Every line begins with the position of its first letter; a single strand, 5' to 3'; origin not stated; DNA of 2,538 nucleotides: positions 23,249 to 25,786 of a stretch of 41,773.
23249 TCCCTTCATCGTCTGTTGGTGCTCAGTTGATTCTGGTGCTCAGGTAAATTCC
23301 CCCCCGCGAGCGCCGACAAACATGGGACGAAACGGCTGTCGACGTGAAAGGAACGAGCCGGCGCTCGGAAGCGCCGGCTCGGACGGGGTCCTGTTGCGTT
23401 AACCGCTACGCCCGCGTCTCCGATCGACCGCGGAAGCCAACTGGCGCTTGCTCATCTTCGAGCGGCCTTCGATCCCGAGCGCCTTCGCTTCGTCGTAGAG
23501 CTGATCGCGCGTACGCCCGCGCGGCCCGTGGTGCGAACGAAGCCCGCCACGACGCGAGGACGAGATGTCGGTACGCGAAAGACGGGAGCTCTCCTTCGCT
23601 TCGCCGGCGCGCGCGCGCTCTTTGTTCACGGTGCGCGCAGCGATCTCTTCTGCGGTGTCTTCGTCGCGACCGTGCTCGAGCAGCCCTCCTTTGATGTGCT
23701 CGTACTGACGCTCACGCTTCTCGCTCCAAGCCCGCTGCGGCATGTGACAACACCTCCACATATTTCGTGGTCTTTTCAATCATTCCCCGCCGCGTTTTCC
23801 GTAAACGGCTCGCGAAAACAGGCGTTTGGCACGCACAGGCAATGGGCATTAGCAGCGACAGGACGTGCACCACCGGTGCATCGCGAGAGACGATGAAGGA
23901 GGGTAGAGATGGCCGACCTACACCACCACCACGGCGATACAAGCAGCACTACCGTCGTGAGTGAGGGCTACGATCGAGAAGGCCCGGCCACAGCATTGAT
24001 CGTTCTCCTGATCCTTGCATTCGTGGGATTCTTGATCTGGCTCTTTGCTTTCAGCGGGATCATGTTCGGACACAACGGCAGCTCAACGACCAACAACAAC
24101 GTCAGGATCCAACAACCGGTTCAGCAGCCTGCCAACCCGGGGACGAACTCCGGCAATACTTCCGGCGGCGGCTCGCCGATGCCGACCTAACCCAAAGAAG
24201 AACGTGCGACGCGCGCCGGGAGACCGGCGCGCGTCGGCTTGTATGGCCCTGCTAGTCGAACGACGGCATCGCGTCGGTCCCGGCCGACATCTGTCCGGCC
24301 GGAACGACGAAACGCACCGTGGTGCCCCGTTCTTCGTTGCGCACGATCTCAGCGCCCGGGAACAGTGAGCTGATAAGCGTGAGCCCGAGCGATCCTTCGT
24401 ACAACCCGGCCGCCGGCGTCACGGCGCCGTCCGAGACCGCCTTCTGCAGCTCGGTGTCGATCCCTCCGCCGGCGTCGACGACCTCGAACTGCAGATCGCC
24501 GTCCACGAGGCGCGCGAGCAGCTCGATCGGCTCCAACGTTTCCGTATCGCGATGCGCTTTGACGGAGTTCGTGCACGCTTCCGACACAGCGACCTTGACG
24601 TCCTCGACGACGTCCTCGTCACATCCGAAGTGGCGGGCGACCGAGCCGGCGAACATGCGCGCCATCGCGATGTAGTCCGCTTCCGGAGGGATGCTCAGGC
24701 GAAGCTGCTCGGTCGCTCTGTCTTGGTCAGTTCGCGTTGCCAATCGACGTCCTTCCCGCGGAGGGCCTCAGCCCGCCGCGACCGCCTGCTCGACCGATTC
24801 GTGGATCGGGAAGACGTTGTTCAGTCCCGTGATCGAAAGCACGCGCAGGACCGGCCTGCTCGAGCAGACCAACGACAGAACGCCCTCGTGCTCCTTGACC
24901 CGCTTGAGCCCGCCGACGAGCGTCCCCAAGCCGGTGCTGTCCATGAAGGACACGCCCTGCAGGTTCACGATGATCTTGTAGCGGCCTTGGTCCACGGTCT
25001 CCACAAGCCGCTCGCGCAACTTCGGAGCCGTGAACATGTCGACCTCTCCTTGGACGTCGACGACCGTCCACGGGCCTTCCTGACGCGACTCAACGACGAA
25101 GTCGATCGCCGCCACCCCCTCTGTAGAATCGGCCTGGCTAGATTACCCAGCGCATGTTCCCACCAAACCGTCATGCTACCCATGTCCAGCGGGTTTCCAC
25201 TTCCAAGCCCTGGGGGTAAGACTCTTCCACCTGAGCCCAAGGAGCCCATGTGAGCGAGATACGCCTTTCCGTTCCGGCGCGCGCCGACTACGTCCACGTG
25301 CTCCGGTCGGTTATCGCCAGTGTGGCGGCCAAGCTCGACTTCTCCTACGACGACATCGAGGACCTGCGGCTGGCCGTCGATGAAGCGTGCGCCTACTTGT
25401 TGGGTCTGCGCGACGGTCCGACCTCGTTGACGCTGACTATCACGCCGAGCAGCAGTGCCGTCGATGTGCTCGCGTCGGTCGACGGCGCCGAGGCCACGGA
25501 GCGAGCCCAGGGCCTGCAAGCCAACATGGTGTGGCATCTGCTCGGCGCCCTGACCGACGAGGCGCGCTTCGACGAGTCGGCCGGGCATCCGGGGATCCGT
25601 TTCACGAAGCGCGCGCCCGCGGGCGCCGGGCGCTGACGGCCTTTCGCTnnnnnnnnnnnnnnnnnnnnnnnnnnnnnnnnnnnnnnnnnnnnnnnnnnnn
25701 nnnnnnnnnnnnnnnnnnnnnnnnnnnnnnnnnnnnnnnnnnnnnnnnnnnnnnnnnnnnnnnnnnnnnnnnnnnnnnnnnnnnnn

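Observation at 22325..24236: Island of five very small genes, each with its own sigma-type promoter and mostly its own terminator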

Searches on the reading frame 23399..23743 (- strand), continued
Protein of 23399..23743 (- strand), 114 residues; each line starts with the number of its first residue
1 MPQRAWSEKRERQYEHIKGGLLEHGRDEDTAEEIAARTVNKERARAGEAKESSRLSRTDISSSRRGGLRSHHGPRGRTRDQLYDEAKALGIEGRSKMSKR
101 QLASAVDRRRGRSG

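Call 77: find_related_loci(query=A6, collection=metagenome_contigs, flank=10000)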
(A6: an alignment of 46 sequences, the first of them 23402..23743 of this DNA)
Query A6 (114 aa) in metagenome_contigs; peptide patterns used: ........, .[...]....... (x = any residue, [..] = any of these).
600 stretches matched a pattern (row limit reached: there are more); 591 encode a relative of the query (tblastn E <= 1e-3); the best 80 are kept; 80 distinct loci.
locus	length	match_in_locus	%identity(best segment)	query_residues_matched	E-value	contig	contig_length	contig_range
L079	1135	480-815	80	1-112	6e-56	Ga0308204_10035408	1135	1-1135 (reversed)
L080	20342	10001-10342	78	1-114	6e-53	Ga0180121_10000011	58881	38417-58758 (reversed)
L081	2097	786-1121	78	1-112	7e-50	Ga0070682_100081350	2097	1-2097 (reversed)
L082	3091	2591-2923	74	1-111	1e-49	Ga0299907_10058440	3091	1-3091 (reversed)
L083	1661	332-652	75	1-107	4e-50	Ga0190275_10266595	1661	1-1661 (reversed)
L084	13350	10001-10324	79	1-108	5e-49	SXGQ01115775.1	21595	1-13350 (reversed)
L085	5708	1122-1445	77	1-108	1e-48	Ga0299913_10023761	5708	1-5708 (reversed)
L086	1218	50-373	78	1-108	4e-51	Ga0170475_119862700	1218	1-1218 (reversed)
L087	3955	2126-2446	75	1-107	1e-48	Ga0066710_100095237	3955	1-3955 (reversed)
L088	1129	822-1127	81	1-102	6e-51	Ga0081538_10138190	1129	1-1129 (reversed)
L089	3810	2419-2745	75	1-109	5e-48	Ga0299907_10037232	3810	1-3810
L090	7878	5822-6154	77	1-110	8e-48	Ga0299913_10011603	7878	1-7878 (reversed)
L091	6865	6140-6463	76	1-108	1e-47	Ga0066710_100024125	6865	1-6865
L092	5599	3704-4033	76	1-110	2e-47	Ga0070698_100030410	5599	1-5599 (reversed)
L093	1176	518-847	76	1-109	2e-49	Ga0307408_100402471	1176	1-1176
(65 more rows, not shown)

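Call 80: search_dna_similar(query=window:23402-23743:-, collection=plasmids, mode=protein, max_rows=15)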
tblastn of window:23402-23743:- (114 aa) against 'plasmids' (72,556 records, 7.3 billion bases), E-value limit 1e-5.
Records with a match: 28; places in all: 33; records where one place covers at least 80% of the query: 24.
Best place of each record, by identity: 60-80% 11; <60% 17.
By first word of the organism name: Streptomyces 22; Kitasatospora 2; Embleya 2; Nocardia 1; Deinococcus 1.
By predicted mobility (MOB-suite, as given by PLSDB): non-mobilizable 15; mobilizable 13.
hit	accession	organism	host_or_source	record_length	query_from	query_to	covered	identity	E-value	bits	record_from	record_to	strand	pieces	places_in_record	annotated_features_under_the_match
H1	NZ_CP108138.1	Streptomyces sp. NBC_00184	-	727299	1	108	95%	65.7%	2e-17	83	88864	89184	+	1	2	plasmid stabilization protein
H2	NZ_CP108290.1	Kitasatospora sp. NBC_00039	-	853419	1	106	93%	64.2%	6e-17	82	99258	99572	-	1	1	plasmid stabilization protein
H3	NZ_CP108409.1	Kitasatospora sp. NBC_01300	-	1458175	1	108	95%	63.0%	5e-18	85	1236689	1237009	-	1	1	record has no annotation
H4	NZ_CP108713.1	Streptomyces sp. NBC_01001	-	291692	1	114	100%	59.6%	3e-16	79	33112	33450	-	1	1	plasmid stabilization protein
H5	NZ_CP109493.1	Streptomyces sp. NBC_01435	-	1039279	1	102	89%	63.1%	1e-15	78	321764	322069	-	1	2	record has no annotation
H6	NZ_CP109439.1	Streptomyces sp. NBC_01483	-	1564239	1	102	89%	62.7%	5e-15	76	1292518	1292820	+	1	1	none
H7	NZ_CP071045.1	Streptomyces sp. CA-256286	sediment,muddy soil from torrent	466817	1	108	95%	58.7%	7e-18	84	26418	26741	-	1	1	plasmid stabilization protein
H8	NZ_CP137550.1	Streptomyces sp. N50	Selaginella tamariscina,cell ...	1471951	4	106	90%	61.5%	8e-17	81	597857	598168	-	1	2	record has no annotation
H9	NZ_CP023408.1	Streptomyces fungicidicus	Pig,cell culture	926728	1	106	93%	59.4%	8e-16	79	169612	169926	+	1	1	plasmid stabilization protein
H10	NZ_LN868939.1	Nocardia farcinica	not known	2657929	1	108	95%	57.4%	3e-17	83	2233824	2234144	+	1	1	none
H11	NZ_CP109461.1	Streptomyces sp. NBC_01454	-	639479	7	108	89%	59.2%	3e-14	74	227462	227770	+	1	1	plasmid stabilization protein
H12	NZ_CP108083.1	Streptomyces sp. NBC_00257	-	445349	7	102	84%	62.9%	4e-15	76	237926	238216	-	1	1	plasmid stabilization protein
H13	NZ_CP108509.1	Streptomyces sp. NBC_01237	-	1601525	1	108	95%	55.0%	7e-13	70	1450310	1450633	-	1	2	none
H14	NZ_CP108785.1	Embleya sp. NBC_00888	-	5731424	1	106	93%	55.7%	1e-14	75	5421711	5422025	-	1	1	none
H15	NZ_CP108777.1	Embleya sp. NBC_00896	-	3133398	1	106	93%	55.7%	2e-13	72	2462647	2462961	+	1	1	none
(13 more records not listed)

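Call 81: get_annotated_region(hit=H1, flank=7000)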
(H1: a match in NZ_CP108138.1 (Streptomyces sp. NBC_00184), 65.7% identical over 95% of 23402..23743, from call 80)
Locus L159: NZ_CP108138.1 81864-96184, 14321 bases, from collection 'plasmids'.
description: Streptomyces sp. NBC_00184 plasmid unnamed1, complete sequence
organism: Streptomyces sp. NBC_00184 (NCBI taxid 2975673)
taxonomy: Bacteria; Actinomycetota; Actinomycetes; Kitasatosporales; Streptomycetaceae; Streptomyces; Streptomyces sp. NBC 00184
host: -; source: -; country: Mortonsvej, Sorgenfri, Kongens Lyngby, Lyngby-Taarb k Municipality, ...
typing (MOB-suite, as given by PLSDB): non-mobilizable
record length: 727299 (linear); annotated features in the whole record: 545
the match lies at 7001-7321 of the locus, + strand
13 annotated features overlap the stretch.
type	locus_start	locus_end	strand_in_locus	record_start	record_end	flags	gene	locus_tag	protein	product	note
CDS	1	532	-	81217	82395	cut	-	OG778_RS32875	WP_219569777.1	acyl-CoA dehydrogenase family protein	-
CDS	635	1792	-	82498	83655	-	-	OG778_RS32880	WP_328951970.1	methyltransferase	-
CDS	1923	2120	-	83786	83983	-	-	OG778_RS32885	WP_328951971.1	hypothetical protein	-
CDS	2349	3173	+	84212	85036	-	-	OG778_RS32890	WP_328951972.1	endonuclease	-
CDS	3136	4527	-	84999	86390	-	glsA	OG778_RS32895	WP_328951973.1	glutaminase A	GO:0006541 - glutamine metabolic process [Evidence IEA]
CDS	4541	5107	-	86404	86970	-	-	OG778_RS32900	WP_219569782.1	hypothetical protein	-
CDS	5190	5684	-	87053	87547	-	-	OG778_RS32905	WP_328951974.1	DUF1269 domain-containing protein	-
CDS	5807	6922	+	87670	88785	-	-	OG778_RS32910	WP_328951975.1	chemotaxis protein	-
CDS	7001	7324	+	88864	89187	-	-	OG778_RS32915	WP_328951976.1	plasmid stabilization protein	-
CDS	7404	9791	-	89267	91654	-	-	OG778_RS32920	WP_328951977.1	phosphoketolase family protein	-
CDS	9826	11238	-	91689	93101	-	-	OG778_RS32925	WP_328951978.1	NADP-dependent succinic semialdehyde dehydrogenase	-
CDS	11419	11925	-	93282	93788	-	-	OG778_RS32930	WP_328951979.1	ATP-binding protein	-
CDS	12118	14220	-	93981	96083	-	-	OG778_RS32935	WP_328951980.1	xanthine dehydrogenase family protein molybdopterin-binding subunit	-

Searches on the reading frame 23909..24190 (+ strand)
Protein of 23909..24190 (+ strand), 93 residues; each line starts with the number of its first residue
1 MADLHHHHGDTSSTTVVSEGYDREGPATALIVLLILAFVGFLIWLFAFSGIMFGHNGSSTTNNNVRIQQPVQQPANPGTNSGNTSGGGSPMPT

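Call 8: search_protein_families(library=pfam, proteins=[window:23909-24190:+], max_evalue=0.01)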
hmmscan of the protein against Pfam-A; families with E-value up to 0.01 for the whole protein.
window:23909-24190:+ (93 aa): 0 families

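Call 9: search_protein_families(library=ncbifam, proteins=[window:23909-24190:+], max_evalue=1)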
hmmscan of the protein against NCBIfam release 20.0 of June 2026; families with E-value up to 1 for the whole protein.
window:23909-24190:+ (93 aa): 1 family
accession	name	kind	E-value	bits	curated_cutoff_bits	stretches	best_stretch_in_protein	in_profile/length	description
NF035953.1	integrity_Cei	equivalog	0.053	13.3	150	1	19-51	5-37/212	envelope integrity protein Cei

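Call 29: find_homologous_proteins(query=window:23909-24187:+)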
Query window:23909-24187:+ (93 aa): 49 proteins with E <= 0.001 among 51 candidates.
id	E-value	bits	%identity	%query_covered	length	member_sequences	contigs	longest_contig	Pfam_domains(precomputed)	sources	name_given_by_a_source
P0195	5.7e-52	192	94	100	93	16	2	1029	-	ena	-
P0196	8.5e-48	178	90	100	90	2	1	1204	-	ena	-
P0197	5.5e-42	160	91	80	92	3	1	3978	-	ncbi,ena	-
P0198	8.1e-40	153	80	99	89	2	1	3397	-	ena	-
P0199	2.1e-37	145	78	100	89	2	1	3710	-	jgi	-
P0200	3.2e-37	144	81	78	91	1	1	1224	-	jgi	jgi:hypothetical protein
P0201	3.7e-37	144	82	78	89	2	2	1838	-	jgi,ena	-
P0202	3.8e-37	144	79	100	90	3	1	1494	-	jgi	-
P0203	4.3e-37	144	82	78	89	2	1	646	-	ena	-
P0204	5.5e-36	140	74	99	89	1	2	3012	-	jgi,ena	-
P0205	7.5e-36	140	78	100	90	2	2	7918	-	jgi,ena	-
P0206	2.3e-35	138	66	100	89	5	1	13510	-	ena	-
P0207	1.8e-34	136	74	100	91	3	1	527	-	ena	-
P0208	5.0e-34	134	71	100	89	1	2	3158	-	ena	-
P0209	1.3e-33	133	85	77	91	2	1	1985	-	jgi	-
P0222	2.1e-28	116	66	100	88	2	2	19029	-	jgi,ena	-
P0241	4.8e-13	67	49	97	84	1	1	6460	-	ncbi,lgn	-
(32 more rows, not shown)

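Call 41: search_protein_families(library=pfam, proteins=[window:23909-24187:+], max_evalue=10)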
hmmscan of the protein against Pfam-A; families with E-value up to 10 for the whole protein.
seq(93 aa): 2 families
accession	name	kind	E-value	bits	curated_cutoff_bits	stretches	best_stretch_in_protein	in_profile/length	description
PF10717.14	ODV-E18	-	0.031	14.6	28.1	1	9-67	6-63/87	Occlusion-derived virus envelope protein ODV-E18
PF13828.11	DUF4190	-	0.045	13.9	35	1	27-60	2-33/62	Domain of unknown function (DUF4190)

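Call 64: find_encoding_contigs(protein=P0222, flank=8000, max_places=1)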
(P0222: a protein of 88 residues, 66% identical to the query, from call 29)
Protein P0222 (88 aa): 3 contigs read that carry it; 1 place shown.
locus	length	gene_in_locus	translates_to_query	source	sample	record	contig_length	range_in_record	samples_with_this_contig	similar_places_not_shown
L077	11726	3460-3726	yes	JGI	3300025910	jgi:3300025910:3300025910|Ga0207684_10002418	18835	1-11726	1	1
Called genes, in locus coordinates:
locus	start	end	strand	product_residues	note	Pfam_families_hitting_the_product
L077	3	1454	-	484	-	?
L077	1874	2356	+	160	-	-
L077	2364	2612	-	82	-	-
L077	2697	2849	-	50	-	-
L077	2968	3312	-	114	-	-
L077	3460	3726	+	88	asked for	-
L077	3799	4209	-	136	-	PF13581:HATPase_c_2, PF02518:HATPase_c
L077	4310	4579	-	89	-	PF01740:STAS, PF13466:STAS_2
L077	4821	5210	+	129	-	-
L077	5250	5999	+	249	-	PF04542:Sigma70_r2, PF13384:HTH_23 (faint), PF04539:Sigma70_r3, PF04545:Sigma70_r4, PF08281:Sigma70_r4_2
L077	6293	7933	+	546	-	PF00082:Peptidase_S8, PF04151:PPC (weak)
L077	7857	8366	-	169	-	PF00255:GSHPx, PF00578:AhpC-TSA (weak)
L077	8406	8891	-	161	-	PF06170:DUF983 (weak)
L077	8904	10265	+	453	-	PF07992:Pyr_redox_2, PF00070:Pyr_redox, PF02852:Pyr_redox_dim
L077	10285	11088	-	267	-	PF00106:adh_short, PF08659:KR, PF13561:adh_short_C2, PF23441:SDR (weak)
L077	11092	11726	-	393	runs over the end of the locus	PF02771:Acyl-CoA_dh_N, PF02770:Acyl-CoA_dh_M, PF00441:Acyl-CoA_dh_1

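Call 65: find_encoding_contigs(protein=P0241, flank=8000, max_places=1)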
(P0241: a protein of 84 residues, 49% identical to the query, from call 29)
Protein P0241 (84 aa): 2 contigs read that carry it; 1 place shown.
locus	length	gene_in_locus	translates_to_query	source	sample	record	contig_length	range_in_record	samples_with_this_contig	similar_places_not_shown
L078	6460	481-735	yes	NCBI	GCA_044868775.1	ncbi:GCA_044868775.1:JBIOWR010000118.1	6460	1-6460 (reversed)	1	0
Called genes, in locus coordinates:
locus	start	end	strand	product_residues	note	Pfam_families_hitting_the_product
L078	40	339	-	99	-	PF02467:Whib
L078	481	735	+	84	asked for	-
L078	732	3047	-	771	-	PF01590:GAF, PF13185:GAF_2, PF00989:PAS, PF08448:PAS_4, PF08447:PAS_3, PF13426:PAS_9 (weak), PF00512:HisKA, PF02518:HATPase_c, +1 more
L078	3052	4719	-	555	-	PF00082:Peptidase_S8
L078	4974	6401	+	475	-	PF00171:Aldedh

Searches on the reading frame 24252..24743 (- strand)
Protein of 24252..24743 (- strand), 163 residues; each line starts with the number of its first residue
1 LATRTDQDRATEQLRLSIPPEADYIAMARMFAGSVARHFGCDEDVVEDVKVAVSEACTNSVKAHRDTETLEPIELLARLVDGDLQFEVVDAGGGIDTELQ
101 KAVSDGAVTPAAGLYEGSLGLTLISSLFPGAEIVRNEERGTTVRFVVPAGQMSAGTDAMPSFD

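Call 8: search_protein_families(library=pfam, proteins=[window:24252-24743:-], max_evalue=0.01)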
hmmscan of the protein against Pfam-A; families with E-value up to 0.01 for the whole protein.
window:24252-24743:- (163 aa): 3 families
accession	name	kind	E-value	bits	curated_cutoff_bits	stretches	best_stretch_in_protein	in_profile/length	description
PF13581.12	HATPase_c_2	-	7.2e-22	78.2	27.4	1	18-146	1-126/127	Histidine kinase-like ATPase domain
PF02518.31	HATPase_c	-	2.8e-07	31.4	26.4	1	48-149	5-109/111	Histidine kinase-, DNA gyrase B-, and HSP90-like ATPase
PF11253.13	DUF3052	-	0.0016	18.8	22.7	1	32-95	8-71/125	Protein of unknown function (DUF3052)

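Call 9: search_protein_families(library=ncbifam, proteins=[window:24252-24743:-], max_evalue=1)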
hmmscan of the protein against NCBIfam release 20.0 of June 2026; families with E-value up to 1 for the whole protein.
window:24252-24743:- (163 aa): 9 families
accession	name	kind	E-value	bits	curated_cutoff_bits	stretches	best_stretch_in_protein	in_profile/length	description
NF003144.0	PRK04069.1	equivalog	1.1e-20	73.6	145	1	10-144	4-138/161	anti-sigma B factor RsbW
TIGR01924.1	rsbW_low_gc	equivalog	2.2e-16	59.7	155.05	1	11-143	5-137/159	anti-sigma B factor RsbW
TIGR01925.2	spIIAB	equivalog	1.2e-13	51.1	135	1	13-145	2-132/137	anti-sigma F factor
NF041045.1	RsbA_anti_sig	subfamily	5.9e-10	38.9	210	1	19-147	185-302/303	anti-sigma factor RsbA family regulatory protein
NF038229.1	Glyco4_Geo_Pelo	equivalog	0.016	14.3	400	1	69-137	176-244/338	GPMC system family 4 glycosyltransferase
NF050111.1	TransRegSACE7040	equivalog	0.039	13.9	250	1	34-88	37-90/186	SACE_7040 family transcriptional regulator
NF008298.1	PRK11086.1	subfamily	0.059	11.8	520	1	42-105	417-479/529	DcuS/MalK family sensor histidine kinase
NF038334.1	malate_HK_MalK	exception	0.12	11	800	1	42-107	417-481/533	malate sensor histidine kinase MalK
NF011874.0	PRK15347.1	equivalog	0.24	9.3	852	1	73-150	534-615/921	two component system sensor kinase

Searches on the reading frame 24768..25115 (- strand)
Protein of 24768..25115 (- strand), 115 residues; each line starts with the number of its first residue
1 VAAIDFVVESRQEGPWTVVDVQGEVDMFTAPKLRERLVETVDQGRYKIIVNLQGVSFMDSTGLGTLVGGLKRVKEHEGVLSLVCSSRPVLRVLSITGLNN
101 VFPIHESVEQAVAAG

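Call 8: search_protein_families(library=pfam, proteins=[window:24768-25115:-], max_evalue=0.01)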
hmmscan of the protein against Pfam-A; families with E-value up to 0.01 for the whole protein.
window:24768-25115:- (115 aa): 2 families
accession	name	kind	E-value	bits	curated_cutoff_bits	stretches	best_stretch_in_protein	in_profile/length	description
PF01740.26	STAS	-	1.8e-22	79.6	22.6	1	12-111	6-106/106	STAS domain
PF13466.11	STAS_2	-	2.2e-11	44.2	29.2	1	19-98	1-79/80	STAS domain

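Call 9: search_protein_families(library=ncbifam, proteins=[window:24768-25115:-], max_evalue=1)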
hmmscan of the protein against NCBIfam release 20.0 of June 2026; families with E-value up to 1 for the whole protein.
window:24768-25115:- (115 aa): 5 families
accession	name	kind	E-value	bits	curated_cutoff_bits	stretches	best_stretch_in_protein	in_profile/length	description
TIGR00377.1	ant_ant_sig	superfamily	6.6e-30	103.2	53.45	1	8-110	5-108/108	anti-sigma factor antagonist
TIGR02886.1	spore_II_AA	equivalog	4.3e-19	68.5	114.75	1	17-111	10-105/106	anti-sigma F factor antagonist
NF008660.1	PRK11660.1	equivalog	0.0034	15.8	614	1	11-94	460-541/572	C4-dicarboxylic acid transporter DauA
NF045506.1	antisigant_RssC_Pseudo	equivalog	0.0052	16.6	250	1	46-109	44-109/159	anti-sigma factor antagonist RssC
NF047705.1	slr1659_superfam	superfamily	0.014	15.6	100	1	33-80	36-83/111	slr1659 superfamily regulator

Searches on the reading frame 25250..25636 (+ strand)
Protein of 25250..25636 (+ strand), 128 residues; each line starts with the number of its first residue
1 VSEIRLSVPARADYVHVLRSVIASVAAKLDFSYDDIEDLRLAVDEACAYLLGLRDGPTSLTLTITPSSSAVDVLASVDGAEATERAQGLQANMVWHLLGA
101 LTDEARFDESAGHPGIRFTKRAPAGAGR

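Call 8: search_protein_families(library=pfam, proteins=[window:25250-25636:+], max_evalue=0.01)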
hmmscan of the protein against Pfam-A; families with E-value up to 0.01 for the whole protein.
window:25250-25636:+ (128 aa): 1 family
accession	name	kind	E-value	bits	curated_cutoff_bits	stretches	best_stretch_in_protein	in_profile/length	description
PF13581.12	HATPase_c_2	-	1.4e-06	28.8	27.4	1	8-54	1-49/127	Histidine kinase-like ATPase domain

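Call 9: search_protein_families(library=ncbifam, proteins=[window:25250-25636:+], max_evalue=1)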
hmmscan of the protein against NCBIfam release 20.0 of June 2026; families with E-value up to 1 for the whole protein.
window:25250-25636:+ (128 aa): 5 families
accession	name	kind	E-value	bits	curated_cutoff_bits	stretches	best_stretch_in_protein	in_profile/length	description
NF003144.0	PRK04069.1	equivalog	2.5e-13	49.7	145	1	3-48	7-52/161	anti-sigma B factor RsbW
TIGR01924.1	rsbW_low_gc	equivalog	2.3e-11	43.4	155.05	1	3-48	7-52/159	anti-sigma B factor RsbW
TIGR01925.2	spIIAB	equivalog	8.6e-05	22.5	135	1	3-48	2-47/137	anti-sigma F factor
NF041045.1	RsbA_anti_sig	subfamily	0.00013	21.3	210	1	13-70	189-246/303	anti-sigma factor RsbA family regulatory protein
NF008725.1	PRK11727.1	equivalog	0.085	12.5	302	1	8-50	72-114/293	23S rRNA (adenine(1618)-N(6))-methyltransferase RlmF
